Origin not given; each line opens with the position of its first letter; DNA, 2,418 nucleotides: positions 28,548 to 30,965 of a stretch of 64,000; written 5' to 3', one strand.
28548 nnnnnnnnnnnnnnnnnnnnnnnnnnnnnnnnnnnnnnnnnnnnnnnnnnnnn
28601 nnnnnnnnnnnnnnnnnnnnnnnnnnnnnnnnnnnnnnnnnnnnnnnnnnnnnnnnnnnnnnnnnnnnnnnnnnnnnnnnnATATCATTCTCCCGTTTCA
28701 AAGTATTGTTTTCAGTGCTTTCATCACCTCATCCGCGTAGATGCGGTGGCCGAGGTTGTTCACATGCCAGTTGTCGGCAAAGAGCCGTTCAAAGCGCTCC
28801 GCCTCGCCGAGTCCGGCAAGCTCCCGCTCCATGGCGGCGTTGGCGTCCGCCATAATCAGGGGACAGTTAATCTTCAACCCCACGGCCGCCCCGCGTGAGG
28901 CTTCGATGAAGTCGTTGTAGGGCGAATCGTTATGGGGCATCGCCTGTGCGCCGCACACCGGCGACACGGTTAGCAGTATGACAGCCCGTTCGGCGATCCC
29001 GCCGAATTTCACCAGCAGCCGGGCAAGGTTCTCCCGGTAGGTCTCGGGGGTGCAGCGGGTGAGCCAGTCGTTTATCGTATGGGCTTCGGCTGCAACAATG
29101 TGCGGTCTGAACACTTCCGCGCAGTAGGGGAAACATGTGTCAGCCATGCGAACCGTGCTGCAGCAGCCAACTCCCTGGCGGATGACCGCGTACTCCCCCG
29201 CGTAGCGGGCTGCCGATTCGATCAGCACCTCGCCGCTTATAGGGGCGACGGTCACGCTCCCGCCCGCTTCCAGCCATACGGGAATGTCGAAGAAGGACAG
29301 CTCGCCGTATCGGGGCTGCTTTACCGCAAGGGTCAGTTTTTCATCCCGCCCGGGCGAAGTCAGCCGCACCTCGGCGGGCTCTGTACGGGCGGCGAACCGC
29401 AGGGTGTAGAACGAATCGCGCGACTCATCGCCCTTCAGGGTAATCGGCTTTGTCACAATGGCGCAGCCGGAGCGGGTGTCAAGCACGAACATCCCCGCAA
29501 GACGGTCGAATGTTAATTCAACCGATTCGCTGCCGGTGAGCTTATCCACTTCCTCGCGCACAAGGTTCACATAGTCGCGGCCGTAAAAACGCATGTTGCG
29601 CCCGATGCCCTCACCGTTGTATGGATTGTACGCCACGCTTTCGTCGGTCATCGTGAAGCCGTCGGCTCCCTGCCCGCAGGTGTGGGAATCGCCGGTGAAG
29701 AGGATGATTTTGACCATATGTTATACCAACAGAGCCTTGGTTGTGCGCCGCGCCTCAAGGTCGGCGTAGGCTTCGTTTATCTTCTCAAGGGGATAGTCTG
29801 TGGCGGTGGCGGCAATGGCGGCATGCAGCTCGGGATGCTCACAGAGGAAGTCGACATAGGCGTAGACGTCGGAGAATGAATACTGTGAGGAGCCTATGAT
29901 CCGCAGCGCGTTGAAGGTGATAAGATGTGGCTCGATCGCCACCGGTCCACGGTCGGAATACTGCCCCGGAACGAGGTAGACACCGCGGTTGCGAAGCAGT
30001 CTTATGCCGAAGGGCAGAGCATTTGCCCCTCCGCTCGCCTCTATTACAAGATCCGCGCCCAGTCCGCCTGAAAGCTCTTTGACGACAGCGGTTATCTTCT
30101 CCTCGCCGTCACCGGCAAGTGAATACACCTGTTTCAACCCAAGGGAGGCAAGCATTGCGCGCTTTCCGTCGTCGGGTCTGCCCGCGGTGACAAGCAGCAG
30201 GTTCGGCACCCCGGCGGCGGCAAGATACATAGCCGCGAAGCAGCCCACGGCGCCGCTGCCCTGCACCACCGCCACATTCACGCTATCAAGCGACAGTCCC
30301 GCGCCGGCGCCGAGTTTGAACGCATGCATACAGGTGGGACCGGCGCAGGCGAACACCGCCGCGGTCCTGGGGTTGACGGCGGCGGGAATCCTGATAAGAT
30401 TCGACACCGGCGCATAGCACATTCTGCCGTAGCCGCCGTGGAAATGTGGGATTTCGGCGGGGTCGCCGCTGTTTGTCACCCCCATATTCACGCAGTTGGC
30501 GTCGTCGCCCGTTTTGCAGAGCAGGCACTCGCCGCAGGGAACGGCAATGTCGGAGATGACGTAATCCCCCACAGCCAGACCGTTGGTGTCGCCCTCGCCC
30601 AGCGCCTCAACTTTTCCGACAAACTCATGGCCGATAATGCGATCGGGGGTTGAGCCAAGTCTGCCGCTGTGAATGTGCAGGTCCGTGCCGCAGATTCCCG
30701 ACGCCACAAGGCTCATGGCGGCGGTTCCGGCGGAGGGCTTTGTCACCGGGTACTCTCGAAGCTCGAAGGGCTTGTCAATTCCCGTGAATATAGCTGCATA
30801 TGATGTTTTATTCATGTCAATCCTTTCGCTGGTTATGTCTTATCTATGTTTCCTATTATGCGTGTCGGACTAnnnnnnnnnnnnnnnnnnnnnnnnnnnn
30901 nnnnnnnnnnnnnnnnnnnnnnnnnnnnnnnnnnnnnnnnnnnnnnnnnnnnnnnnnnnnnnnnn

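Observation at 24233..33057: Glycyl radical enzyme operon packed with glycan-processing enzymes, lacking a canonical activase and microcompartment genes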

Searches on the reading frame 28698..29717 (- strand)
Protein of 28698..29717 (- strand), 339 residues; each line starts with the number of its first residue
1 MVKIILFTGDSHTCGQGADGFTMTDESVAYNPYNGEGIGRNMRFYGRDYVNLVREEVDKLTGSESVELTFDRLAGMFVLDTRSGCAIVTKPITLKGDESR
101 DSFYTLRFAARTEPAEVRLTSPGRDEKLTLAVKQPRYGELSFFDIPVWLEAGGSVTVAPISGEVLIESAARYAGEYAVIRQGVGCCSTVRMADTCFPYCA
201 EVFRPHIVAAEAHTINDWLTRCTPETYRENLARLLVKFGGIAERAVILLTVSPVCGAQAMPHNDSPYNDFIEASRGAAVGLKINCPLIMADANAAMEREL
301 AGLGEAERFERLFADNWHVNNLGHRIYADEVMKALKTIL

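Call 3: search_protein_families(library=pfam, proteins=[window:28698-29717:-], max_evalue=0.01)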
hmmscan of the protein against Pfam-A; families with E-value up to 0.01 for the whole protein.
window:28698-29717:- (339 aa): 1 family
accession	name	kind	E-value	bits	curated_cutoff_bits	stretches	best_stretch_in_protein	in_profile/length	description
PF13472.12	Lipase_GDSL_2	-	0.0037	18.2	32.9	0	215-326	72-178/178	GDSL-like Lipase/Acylhydrolase family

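Call 4: search_protein_families(library=ncbifam, proteins=[window:28698-29717:-], max_evalue=0.01)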
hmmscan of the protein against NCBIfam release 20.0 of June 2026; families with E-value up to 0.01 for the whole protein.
window:28698-29717:- (339 aa): 0 families

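Call 30: search_solved_structures(query=window:28698-29717:-, max_evalue=1)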
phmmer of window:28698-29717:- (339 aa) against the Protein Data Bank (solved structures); distinct sequences matched with E-value up to 1: 3.
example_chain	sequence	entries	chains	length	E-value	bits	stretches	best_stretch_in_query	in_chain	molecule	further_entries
1u2p_A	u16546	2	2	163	0.53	12.5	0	285-323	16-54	low molecular weight protein-tyrosine-phosphatase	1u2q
2luo_A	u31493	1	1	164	0.54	12.4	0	285-323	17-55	LOW MOLECULAR WEIGHT PROTEIN-TYROSINE-PHOSPHATASE A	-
6cgs_A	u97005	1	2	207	0.97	11.6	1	49-146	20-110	Cadherin-7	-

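Call 74: search_protein_representatives(protein=window:28698-29717:-)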
Query: 339 residues. Proteins with E-value up to 0.001 (for the whole library): 123; up to 1e-10: 109; up to 1e-30: 46. The best 123 are listed.
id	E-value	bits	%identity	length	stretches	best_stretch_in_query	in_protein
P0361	7.6e-98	344.0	53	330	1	1-339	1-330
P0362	2.0e-70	253.8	41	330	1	3-339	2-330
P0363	2.5e-59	217.4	39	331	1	3-339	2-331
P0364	1.1e-57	212.0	39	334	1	2-336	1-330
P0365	1.2e-57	211.8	40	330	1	3-338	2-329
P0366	9.5e-56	205.6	42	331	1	3-339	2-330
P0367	9.7e-54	199.0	39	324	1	3-338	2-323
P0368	1.2e-49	185.5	39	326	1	1-334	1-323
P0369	1.9e-49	184.9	39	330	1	2-339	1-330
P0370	8.9e-49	182.7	39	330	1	5-339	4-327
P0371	1.3e-48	182.2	38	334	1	3-339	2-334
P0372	1.9e-48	181.6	36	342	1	3-338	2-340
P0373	4.8e-47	177.0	39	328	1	2-335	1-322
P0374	1.7e-43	165.3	37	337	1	2-338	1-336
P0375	3.3e-43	164.4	34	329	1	1-332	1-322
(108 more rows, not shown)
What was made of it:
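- Closest known: Carbohydrate esterases of the SGNH superfamily. Different: It scores below Pfam cut-offs (18 bits against 32.9, call 3) and has a unique insertion of about 110 aa. The family is narrow, with 123 representatives (call 74).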

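Call 76: find_related_loci(query=A5, collection=metagenome_contigs, flank=6000)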
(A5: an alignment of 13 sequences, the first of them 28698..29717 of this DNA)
Query A5 (339 aa) in metagenome_contigs; peptide patterns used: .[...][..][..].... (x = any residue, [..] = any of these).
49 stretches matched a pattern; 29 encode a relative of the query (tblastn E <= 1e-3); 29 distinct loci.
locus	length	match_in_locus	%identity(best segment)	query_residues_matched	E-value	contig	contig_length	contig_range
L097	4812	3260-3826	100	151-339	2e-129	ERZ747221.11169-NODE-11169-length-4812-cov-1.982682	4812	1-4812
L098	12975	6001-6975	37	1-336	2e-56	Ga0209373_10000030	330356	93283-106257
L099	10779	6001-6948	35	2-329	5e-49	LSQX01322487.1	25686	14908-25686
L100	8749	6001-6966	34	2-335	1e-47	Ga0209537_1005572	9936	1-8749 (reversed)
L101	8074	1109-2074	34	2-335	8e-46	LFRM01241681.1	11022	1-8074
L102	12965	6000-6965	34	2-335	8e-46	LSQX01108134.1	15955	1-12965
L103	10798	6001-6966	34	2-335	8e-46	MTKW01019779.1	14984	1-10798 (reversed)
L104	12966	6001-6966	33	2-335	2e-42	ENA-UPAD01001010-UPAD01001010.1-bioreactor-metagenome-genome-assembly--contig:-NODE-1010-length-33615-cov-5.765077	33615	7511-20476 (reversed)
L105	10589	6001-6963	32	1-335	2e-38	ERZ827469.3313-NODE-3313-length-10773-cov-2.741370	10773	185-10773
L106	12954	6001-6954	37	5-335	2e-49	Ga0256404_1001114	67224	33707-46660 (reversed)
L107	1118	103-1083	30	1-339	1e-36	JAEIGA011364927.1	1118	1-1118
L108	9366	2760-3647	33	2-328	1e-34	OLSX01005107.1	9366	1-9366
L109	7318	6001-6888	32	2-328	5e-34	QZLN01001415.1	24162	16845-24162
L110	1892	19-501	39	174-339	4e-34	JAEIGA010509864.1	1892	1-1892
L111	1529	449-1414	30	2-339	1e-34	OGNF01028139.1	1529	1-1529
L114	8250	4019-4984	33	2-336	6e-32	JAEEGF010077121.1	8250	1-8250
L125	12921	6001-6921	28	2-339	7e-34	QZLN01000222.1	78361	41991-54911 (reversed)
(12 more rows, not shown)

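Call 79: search_protein_families(library=pfam, proteins=[L108:1193-2719:+, L108:3750-4604:+, L108:4618-5691:+, L108:5708-6592:+, L125:3767-5956:+, L125:6940-7602:+, L125:7639-9891:+, L125:2898-3752:+, L114:2619-3746:+, L104:7108-8307:+], max_evalue=0.001)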
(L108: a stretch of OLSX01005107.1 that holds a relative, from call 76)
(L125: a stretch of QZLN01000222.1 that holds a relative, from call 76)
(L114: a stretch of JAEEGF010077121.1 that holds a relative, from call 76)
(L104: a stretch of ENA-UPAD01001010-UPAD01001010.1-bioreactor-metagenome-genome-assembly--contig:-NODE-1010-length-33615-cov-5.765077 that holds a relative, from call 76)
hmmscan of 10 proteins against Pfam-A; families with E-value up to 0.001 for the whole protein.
L108:1193-2719:+ (509 aa): 1 family
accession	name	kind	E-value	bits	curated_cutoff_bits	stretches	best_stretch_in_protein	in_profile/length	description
PF00295.23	Glyco_hydro_28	-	7.3e-13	48.7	22.9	1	150-389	31-241/324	Glycosyl hydrolases family 28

L108:3750-4604:+ (285 aa): 1 family
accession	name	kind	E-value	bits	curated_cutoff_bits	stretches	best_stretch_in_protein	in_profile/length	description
PF00892.27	EamA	-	2.1e-09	38.2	28.2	1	146-284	2-134/135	EamA-like transporter family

L108:4618-5691:+ (358 aa): 3 families
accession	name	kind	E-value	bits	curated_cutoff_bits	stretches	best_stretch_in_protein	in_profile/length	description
PF14606.12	Lipase_GDSL_3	-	1.1e-35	124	27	1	180-350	2-177/178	GDSL-like Lipase/Acylhydrolase family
PF14607.12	GxDLY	-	2.7e-28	99.1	27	1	26-168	3-144/146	N-terminus of Esterase_SGNH_hydro-type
PF13472.12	Lipase_GDSL_2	-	2.3e-07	31.9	32.9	1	184-338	1-175/178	GDSL-like Lipase/Acylhydrolase family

L108:5708-6592:+ (295 aa): 0 families

L125:3767-5956:+ (730 aa): 2 families
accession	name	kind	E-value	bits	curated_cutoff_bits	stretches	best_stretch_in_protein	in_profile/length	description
PF22124.2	Glyco_hydro_95_cat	-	4e-79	266.9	27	1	222-639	1-408/408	Glycosyl hydrolase family 95 catalytic domain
PF14498.12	Glyco_hyd_65N_2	-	7.1e-21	75.7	27.7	1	16-172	6-160/234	Glycosyl hydrolase family 65, N-terminal domain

L125:6940-7602:+ (221 aa): 2 families
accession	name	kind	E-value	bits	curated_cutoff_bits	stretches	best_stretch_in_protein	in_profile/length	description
PF13472.12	Lipase_GDSL_2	-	5.5e-25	89.3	32.9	1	10-203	3-177/178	GDSL-like Lipase/Acylhydrolase family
PF00657.28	Lipase_GDSL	-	6.9e-14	52.9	23.6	1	9-207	4-206/208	GDSL-like Lipase/Acylhydrolase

L125:7639-9891:+ (751 aa): 2 families
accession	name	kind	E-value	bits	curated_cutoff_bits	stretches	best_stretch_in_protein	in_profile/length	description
PF02065.24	Melibiase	-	6.2e-13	48.9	27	1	296-448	64-221/347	Melibiase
PF05691.18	Raffinose_syn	-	0.00034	19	20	1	271-317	201-245/750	Raffinose synthase or seed imbibition protein Sip1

L125:2898-3752:+ (285 aa): 1 family
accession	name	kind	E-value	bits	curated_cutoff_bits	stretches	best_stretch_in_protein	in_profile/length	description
PF00892.27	EamA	-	1.9e-11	44.8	28.2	2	179-284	32-134/135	EamA-like transporter family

L114:2619-3746:+ (376 aa): 1 family
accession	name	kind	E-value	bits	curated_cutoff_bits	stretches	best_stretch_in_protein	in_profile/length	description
PF22244.2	GCE_fung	-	4e-42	145.1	27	1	81-315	7-231/231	Glucuronyl esterase, fungi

L104:7108-8307:+ (400 aa): 0 families
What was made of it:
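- Closest known: Carbohydrate esterases of the SGNH superfamily. Same: Family members lie beside GH28, GH95, GH36 and CE15 genes (call 79).
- The family also sits beside GH28, GH95, GH36 and CE15 genes and other GDSL esterases (call 79). The SGNH family itself lives in glycan-degradation loci (call 79).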

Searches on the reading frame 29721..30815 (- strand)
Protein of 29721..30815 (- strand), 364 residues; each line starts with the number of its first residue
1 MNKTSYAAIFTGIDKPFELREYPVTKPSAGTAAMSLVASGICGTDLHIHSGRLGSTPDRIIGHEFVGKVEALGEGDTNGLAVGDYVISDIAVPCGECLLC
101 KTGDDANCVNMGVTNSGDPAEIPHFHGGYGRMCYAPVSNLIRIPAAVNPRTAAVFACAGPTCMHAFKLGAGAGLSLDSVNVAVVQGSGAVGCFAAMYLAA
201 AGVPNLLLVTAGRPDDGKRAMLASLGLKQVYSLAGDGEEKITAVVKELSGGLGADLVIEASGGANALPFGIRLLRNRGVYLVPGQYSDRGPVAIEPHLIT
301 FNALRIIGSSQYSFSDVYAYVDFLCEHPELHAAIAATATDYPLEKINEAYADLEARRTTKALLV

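Call 3: search_protein_families(library=pfam, proteins=[window:29721-30815:-], max_evalue=0.01)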
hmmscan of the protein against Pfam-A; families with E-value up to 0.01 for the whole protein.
window:29721-30815:- (364 aa): 5 families
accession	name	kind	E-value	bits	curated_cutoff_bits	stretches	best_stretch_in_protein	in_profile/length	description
PF08240.17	ADH_N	-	4.1e-19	69.2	23.5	1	32-144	5-103/104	Alcohol dehydrogenase GroES-like domain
PF00107.32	ADH_zinc_N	-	1.2e-13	51.6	31.8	1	189-324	1-127/129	Zinc-binding dehydrogenase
PF16912.11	Glu_dehyd_C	-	4.3e-05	23.5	34.9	1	180-352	32-200/211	Glucose dehydrogenase C-terminus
PF00899.27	ThiF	-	0.001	18.7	28.1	1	176-209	18-50/238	ThiF family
PF13602.12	ADH_zinc_N_2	-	0.0095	17.3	27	0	244-359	14-129/134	Zinc-binding dehydrogenase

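Call 4: search_protein_families(library=ncbifam, proteins=[window:29721-30815:-], max_evalue=0.01)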
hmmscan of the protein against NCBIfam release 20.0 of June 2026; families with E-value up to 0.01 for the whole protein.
window:29721-30815:- (364 aa): 24 families
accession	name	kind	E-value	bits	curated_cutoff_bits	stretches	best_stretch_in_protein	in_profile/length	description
TIGR03366.1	HpnZ_proposed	hypoth_equivalog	1.1e-32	113.5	328.1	1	27-344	3-313/315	putative phosphonate catabolism associated alcohol dehydrogenase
TIGR00692.1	tdh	equivalog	1.8e-29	102.9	458.35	1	18-363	12-338/340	L-threonine 3-dehydrogenase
NF003808.0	PRK05396.1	equivalog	4.7e-25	88.2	380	1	18-362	14-337/341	L-threonine 3-dehydrogenase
NF041097.1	keto_inos_dh_IolM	equivalog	3.7e-23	81.8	450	1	17-363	40-387/389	scyllo-inosose 3-dehydrogenase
NF007489.0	PRK10083.1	equivalog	1.3e-21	77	376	1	14-192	7-174/339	Zn-dependent oxidoreductase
NF006940.0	PRK09422.1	equivalog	1.9e-21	76.4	344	1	23-259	18-237/338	alcohol dehydrogenase AdhP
TIGR03989.1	Rxyl_3153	subfamily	1e-20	74.4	440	1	6-360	3-365/370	NDMA-dependent alcohol dehydrogenase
NF010344.0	PRK13771.1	subfamily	8.3e-20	71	349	1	7-359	3-326/334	putative alcohol dehydrogenase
NF047908.1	AldhRedAhr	equivalog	9.8e-20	70.7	470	1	20-357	19-326/335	NADPH-dependent aldehyde reductase Ahr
TIGR03451.1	mycoS_dep_FDH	equivalog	4.6e-19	68.4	512.9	1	11-264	8-256/358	S-(hydroxymethyl)mycothiol dehydrogenase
NF007375.0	PRK09880.1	equivalog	6.9e-19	67.8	469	1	35-281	33-263/344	L-idonate 5-dehydrogenase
NF041172.1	AcrlCoa_red_Thmprot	equivalog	3.8e-16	58.9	500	1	7-359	3-327/334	acryloyl-CoA reductase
TIGR03201.1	dearomat_had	equivalog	1.2e-15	57.5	338.65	1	10-359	4-342/349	6-hydroxycyclohex-1-ene-1-carbonyl-CoA dehydrogenase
TIGR02822.1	adh_fam_2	subfamily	3.5e-15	55.9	283.5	1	16-361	14-325/329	zinc-binding alcohol dehydrogenase family protein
TIGR02818.1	adh_III_F_hyde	equivalog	1.9e-14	53.5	543.95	1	7-114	4-111/368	S-(hydroxymethyl)glutathione dehydrogenase/class III alcohol dehydrogenase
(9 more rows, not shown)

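Call 58: search_solved_structures(query=window:29721-30815:-, max_evalue=1e-15)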
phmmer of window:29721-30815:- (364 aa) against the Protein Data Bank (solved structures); distinct sequences matched with E-value up to 1e-15: 65 (the best 60 are shown).
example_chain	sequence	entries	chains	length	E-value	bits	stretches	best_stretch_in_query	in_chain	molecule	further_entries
1vj0_A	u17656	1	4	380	4.8e-31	111.2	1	5-362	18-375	alcohol dehydrogenase, zinc-containing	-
2d8a_A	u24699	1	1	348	9.8e-26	93.7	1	17-362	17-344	Probable L-threonine 3-dehydrogenase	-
2dfv_A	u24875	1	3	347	1.1e-25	93.6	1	17-362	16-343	Probable L-threonine 3-dehydrogenase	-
4cpd_A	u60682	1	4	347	2.4e-23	85.9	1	36-284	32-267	ALCOHOL DEHYDROGENASE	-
1hso_A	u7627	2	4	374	1.2e-22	83.6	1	7-363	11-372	CLASS I ALCOHOL DEHYDROGENASE 1, ALPHA SUBUNIT | Alcohol dehydrogenase alpha chain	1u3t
1ht0_A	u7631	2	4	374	5.2e-22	81.5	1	7-361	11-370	CLASS I ALCOHOL DEHYDROGENASE 3, GAMMA SUBUNIT | Alcohol dehydrogenase gamma chain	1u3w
4ej6_A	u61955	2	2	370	9.2e-22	80.7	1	19-310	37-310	Putative zinc-binding dehydrogenase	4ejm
3gfb_A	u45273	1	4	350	4.8e-21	78.3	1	17-361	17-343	L-threonine 3-dehydrogenase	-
1rjw_A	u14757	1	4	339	7.8e-21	77.6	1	7-351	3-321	Alcohol dehydrogenase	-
1hdz_A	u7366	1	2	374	1.1e-20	77.2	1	7-361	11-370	ALCOHOL DEHYDROGENASE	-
3pii_A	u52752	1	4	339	1.3e-20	76.8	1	7-351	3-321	Alcohol dehydrogenase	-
6isv_A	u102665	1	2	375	1.4e-20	76.8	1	6-202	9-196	Acetophenone reductase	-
1deh_A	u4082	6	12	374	9.1e-20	74.1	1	7-361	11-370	HUMAN BETA1 ALCOHOL DEHYDROGENASE | ALCOHOL DEHYDROGENASE | CLASS I ALCOHOL DEHYDROGENASE 1, BETA SUBUNIT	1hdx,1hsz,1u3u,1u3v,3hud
1hdy_A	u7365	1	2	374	1.1e-19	73.9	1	7-361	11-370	ALCOHOL DEHYDROGENASE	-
1htb_A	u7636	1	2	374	1.6e-19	73.3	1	7-354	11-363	BETA3 ALCOHOL DEHYDROGENASE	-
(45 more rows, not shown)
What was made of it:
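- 29721..30815 (-): Zn-dependent medium-chain dehydrogenase, 364 aa. Conserved partner of the GRE. Calls 3, 4 and 58.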
